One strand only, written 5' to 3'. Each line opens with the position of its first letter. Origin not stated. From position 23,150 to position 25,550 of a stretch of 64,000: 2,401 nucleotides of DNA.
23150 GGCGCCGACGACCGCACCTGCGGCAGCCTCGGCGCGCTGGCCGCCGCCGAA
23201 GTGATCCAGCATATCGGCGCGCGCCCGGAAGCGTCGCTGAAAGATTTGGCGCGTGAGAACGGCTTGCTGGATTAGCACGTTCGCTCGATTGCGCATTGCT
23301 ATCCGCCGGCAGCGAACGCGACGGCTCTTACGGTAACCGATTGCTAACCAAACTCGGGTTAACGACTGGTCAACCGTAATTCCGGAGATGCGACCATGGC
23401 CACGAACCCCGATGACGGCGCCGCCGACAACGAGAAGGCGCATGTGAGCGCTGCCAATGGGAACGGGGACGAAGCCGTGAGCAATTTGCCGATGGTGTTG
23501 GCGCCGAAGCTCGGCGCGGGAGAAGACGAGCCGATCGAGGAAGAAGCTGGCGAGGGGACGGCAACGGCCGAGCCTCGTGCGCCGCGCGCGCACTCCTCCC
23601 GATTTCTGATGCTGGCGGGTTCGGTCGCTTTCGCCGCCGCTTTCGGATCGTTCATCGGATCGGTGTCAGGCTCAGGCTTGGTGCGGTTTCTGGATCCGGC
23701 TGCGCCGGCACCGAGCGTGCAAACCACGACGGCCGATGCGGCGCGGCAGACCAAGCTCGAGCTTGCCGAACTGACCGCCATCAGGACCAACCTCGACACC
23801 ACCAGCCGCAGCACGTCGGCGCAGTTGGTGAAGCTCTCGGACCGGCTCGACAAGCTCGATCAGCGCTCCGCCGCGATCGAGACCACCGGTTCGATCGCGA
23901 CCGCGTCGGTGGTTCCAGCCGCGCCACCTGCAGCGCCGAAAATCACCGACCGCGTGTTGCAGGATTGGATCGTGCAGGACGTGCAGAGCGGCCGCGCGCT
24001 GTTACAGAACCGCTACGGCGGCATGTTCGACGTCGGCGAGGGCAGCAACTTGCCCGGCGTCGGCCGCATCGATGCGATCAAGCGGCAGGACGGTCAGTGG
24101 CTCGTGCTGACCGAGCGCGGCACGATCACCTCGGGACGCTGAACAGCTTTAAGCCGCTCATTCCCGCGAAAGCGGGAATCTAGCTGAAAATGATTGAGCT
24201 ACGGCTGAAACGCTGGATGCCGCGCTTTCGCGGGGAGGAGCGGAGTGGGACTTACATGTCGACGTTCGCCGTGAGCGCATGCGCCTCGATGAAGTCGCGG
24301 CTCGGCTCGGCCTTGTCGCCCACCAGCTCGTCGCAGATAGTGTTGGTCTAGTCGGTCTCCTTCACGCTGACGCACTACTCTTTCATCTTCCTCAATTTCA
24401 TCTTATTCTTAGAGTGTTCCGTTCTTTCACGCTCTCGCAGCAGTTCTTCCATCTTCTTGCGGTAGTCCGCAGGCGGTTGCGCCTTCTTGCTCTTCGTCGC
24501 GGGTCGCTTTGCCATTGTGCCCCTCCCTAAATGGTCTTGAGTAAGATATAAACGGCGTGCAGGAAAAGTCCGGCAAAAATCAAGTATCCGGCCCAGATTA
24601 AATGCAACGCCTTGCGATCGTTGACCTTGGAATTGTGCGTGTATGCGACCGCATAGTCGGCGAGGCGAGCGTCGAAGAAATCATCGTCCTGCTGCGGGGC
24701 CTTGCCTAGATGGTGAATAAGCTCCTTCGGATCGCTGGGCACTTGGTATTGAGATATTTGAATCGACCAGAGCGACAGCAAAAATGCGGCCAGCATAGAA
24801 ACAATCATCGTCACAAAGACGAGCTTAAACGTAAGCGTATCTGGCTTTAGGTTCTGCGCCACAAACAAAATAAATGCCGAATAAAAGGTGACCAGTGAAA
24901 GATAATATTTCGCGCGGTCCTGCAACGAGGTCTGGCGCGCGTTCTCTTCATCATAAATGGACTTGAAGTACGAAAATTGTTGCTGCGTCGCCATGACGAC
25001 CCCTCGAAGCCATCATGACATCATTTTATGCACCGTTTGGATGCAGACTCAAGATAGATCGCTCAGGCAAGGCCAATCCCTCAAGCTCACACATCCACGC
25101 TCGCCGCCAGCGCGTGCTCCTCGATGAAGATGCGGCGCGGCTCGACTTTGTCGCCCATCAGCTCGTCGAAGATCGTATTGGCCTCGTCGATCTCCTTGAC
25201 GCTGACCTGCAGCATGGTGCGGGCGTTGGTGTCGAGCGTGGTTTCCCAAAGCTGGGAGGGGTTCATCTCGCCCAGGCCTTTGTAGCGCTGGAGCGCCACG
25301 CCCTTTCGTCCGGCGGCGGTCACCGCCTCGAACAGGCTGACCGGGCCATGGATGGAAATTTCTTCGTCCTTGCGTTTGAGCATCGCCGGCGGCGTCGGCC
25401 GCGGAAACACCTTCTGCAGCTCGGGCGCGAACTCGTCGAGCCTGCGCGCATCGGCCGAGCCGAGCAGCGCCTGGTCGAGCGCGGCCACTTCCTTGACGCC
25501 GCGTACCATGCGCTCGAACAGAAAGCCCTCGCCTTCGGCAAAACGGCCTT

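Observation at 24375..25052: Two-gene cassette of unknown function: three-TM 155-aa protein plus a 46-aa Lys/Arg/Glu-rich peptide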

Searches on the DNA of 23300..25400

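Call 73: search_rna_families(source=window, start=23300, end=25400, threshold=evalue, max_evalue=0.1)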
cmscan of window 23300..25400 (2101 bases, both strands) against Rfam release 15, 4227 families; matches with E-value up to 0.1: 0.
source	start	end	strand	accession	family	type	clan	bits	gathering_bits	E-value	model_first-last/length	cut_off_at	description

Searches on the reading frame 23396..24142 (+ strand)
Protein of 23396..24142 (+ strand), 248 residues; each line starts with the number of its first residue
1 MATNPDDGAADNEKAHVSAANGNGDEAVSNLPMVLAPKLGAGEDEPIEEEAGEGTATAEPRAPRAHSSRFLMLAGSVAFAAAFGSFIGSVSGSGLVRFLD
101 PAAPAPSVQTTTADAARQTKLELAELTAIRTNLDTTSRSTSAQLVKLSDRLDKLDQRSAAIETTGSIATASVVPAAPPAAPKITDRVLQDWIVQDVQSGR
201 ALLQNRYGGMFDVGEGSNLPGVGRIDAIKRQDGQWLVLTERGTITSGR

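Call 4: search_protein_families(library=pfam, proteins=[window:23396-24142:+], max_evalue=1)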
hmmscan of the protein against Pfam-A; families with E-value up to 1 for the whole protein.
window:23396-24142:+ (248 aa): 4 families
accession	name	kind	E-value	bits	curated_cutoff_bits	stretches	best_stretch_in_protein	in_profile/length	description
PF23442.1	DUF7125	-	0.01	15.4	29.1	1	96-153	12-66/207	Family of unknown function (DUF7125)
PF03903.18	Phage_T4_gp36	-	0.083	13.4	26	1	155-190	67-105/131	Phage T4 tail fibre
PF11157.13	DUF2937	-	0.19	12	25.3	1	108-173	42-108/162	Protein of unknown function (DUF2937)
PF06637.16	PV-1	-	0.3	10.3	30.1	1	112-182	336-406/439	PV-1 protein (PLVAP)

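Call 65: find_homologous_proteins(query=window:23396-24142:+, max_evalue=1e-20)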
Query window:23396-24142:+ (248 aa): 627 proteins with E <= 1e-20 among 8000 candidates; the best 120 are listed.
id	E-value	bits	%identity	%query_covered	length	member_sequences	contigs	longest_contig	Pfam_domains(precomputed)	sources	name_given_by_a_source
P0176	2.7e-152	523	100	100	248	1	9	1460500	-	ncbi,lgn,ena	-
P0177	2.6e-136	471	90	100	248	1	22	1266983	-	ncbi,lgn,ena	ncbi:MAG: hypothetical protein WA776_17665 [Xanthobacteraceae bacterium]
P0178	5.7e-134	463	88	100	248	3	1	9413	-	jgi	jgi:hypothetical protein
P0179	1.5e-132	458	88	100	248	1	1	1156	-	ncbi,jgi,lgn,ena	jgi:hypothetical protein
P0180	8.4e-128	443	85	100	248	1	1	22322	-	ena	-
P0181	1.3e-127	442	84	100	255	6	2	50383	-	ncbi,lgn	-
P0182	3.3e-127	441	85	100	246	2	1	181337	-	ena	-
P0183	9.0e-125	433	85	100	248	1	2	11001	-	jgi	jgi:hypothetical protein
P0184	1.0e-123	430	84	100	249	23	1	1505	-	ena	-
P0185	1.9e-123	429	82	100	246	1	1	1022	-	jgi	jgi:hypothetical protein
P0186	6.0e-122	424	81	100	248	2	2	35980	-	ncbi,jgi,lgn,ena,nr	ncbi:MAG TPA: hypothetical protein VL048_16375 [Xanthobacteraceae bacterium]|nr:hypothetical protein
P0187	6.9e-122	424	82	100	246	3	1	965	-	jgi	jgi:hypothetical protein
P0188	2.1e-121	422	82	100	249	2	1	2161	-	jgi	jgi:hypothetical protein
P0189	3.5e-121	421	80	100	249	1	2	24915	-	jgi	jgi:hypothetical protein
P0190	3.5e-121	421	83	100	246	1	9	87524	-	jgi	jgi:hypothetical protein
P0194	8.6e-121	420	83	100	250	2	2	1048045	-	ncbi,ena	-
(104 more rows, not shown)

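Call 66: find_encoding_contigs(protein=P0177, flank=5000, max_places=3)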
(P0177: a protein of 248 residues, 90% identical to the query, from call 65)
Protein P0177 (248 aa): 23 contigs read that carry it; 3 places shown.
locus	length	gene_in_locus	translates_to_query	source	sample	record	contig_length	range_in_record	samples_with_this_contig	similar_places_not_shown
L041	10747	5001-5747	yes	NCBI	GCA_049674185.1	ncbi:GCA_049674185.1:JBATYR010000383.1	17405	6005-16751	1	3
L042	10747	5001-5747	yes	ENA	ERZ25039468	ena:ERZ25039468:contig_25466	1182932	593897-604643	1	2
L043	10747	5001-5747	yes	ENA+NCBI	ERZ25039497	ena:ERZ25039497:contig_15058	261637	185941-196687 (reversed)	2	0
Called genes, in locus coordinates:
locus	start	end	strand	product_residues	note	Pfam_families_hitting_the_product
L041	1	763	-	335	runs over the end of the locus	PF03401:TctC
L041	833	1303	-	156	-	PF00583:Acetyltransf_1, PF13673:Acetyltransf_10, PF13508:Acetyltransf_7, PF08445:FR47 (weak)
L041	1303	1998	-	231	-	PF00814:TsaD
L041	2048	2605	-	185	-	PF08712:Nfu_N, PF01106:NifU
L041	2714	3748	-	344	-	PF00579:tRNA-synt_1b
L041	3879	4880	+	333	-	PF00294:PfkB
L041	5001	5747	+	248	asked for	-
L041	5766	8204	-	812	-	PF02518:HATPase_c, PF00204:DNA_gyraseB, PF01751:Toprim, PF21249:GyrB_hook, PF18053:GyrB_insert (weak), PF00986:DNA_gyraseB_C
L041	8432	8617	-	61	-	-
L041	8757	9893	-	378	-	PF02463:SMC_N, PF13175:AAA_15 (weak), PF13476:AAA_23, PF13304:AAA_21 (weak)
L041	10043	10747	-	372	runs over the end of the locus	PF00712:DNA_pol3_beta, PF02767:DNA_pol3_beta_2, PF02768:DNA_pol3_beta_3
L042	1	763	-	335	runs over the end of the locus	PF03401:TctC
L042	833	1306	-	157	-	PF00583:Acetyltransf_1, PF13673:Acetyltransf_10, PF13508:Acetyltransf_7, PF08445:FR47 (weak)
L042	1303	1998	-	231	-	PF00814:TsaD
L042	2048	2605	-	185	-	PF08712:Nfu_N, PF01106:NifU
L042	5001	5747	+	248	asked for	-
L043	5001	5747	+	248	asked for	-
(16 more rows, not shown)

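Call 67: find_encoding_contigs(protein=P0194, flank=5000, max_places=2)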
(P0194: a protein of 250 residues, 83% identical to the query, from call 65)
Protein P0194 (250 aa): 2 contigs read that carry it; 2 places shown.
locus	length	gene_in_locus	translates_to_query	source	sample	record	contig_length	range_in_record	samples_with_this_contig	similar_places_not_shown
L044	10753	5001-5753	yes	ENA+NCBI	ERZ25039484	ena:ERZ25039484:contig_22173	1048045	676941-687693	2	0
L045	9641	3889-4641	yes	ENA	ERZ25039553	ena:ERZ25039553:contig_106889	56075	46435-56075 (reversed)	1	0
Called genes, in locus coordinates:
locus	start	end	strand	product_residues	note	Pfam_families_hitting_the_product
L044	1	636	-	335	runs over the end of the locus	PF03401:TctC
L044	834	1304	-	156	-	PF00583:Acetyltransf_1, PF13673:Acetyltransf_10 (weak), PF13508:Acetyltransf_7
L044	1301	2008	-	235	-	PF00814:TsaD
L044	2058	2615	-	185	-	PF08712:Nfu_N, PF01106:NifU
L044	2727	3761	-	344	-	PF00579:tRNA-synt_1b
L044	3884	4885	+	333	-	PF00294:PfkB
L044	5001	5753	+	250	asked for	-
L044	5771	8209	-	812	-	PF02518:HATPase_c, PF00204:DNA_gyraseB, PF01751:Toprim, PF21249:GyrB_hook, PF00986:DNA_gyraseB_C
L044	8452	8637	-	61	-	-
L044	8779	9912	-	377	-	PF02463:SMC_N, PF13175:AAA_15 (weak), PF13476:AAA_23, PF13304:AAA_21 (weak)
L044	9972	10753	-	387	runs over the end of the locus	PF00712:DNA_pol3_beta, PF02767:DNA_pol3_beta_2, PF02768:DNA_pol3_beta_3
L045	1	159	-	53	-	?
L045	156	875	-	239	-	PF00814:TsaD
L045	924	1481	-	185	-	PF08712:Nfu_N, PF01106:NifU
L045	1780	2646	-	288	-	PF00579:tRNA-synt_1b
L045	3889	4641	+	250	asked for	-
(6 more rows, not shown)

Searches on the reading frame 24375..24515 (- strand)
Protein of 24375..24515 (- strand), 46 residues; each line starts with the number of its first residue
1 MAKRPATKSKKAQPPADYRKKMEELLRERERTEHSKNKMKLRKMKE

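Call 4: search_protein_families(library=pfam, proteins=[window:24375-24515:-], max_evalue=1)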
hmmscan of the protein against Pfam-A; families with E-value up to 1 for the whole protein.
window:24375-24515:- (46 aa): 0 families

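Call 5: search_protein_families(library=padloc, proteins=[window:24375-24515:-], max_evalue=1)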
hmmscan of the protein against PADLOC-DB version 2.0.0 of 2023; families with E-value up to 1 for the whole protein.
window:24375-24515:- (46 aa): 0 families

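Call 22: search_protein_families(library=ncbifam, proteins=[window:24375-24515:-], max_evalue=1)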
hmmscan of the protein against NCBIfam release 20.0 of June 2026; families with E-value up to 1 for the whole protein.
window:24375-24515:- (46 aa): 1 family
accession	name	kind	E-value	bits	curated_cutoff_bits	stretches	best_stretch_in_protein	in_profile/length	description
TIGR01568.1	A_thal_3678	domain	0.018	15.3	46.45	1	10-39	6-35/67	uncharacterized plant-specific domain TIGR01568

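Call 40: search_protein_families(library=phrogs, proteins=[window:24375-24515:-], max_evalue=0.1)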
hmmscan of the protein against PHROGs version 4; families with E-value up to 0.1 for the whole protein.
window:24375-24515:- (46 aa): 2 families
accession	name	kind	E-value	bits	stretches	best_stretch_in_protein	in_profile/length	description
phrog_2539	-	unknown function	0.071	13.9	1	9-38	152-181/229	-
phrog_19994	-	unknown function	0.077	13.9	1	9-24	5-20/53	-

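Call 79: list_cluster_members(proteins=[P0001, window:24375-24515:-, P0176])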
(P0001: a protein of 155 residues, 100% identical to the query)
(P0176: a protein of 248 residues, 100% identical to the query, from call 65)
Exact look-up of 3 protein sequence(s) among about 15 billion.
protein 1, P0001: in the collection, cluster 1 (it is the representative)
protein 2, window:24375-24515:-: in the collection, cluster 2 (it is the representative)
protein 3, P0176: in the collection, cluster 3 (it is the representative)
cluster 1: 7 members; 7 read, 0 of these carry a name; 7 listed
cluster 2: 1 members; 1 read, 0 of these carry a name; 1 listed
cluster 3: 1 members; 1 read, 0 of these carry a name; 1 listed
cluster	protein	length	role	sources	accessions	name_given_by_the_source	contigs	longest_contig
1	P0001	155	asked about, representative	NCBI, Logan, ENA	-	-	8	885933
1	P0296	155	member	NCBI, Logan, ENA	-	-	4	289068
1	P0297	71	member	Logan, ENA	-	-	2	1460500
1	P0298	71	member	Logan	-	-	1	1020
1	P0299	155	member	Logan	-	-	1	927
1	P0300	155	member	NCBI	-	-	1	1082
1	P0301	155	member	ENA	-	-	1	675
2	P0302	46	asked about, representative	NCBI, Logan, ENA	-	-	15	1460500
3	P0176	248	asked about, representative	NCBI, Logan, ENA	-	-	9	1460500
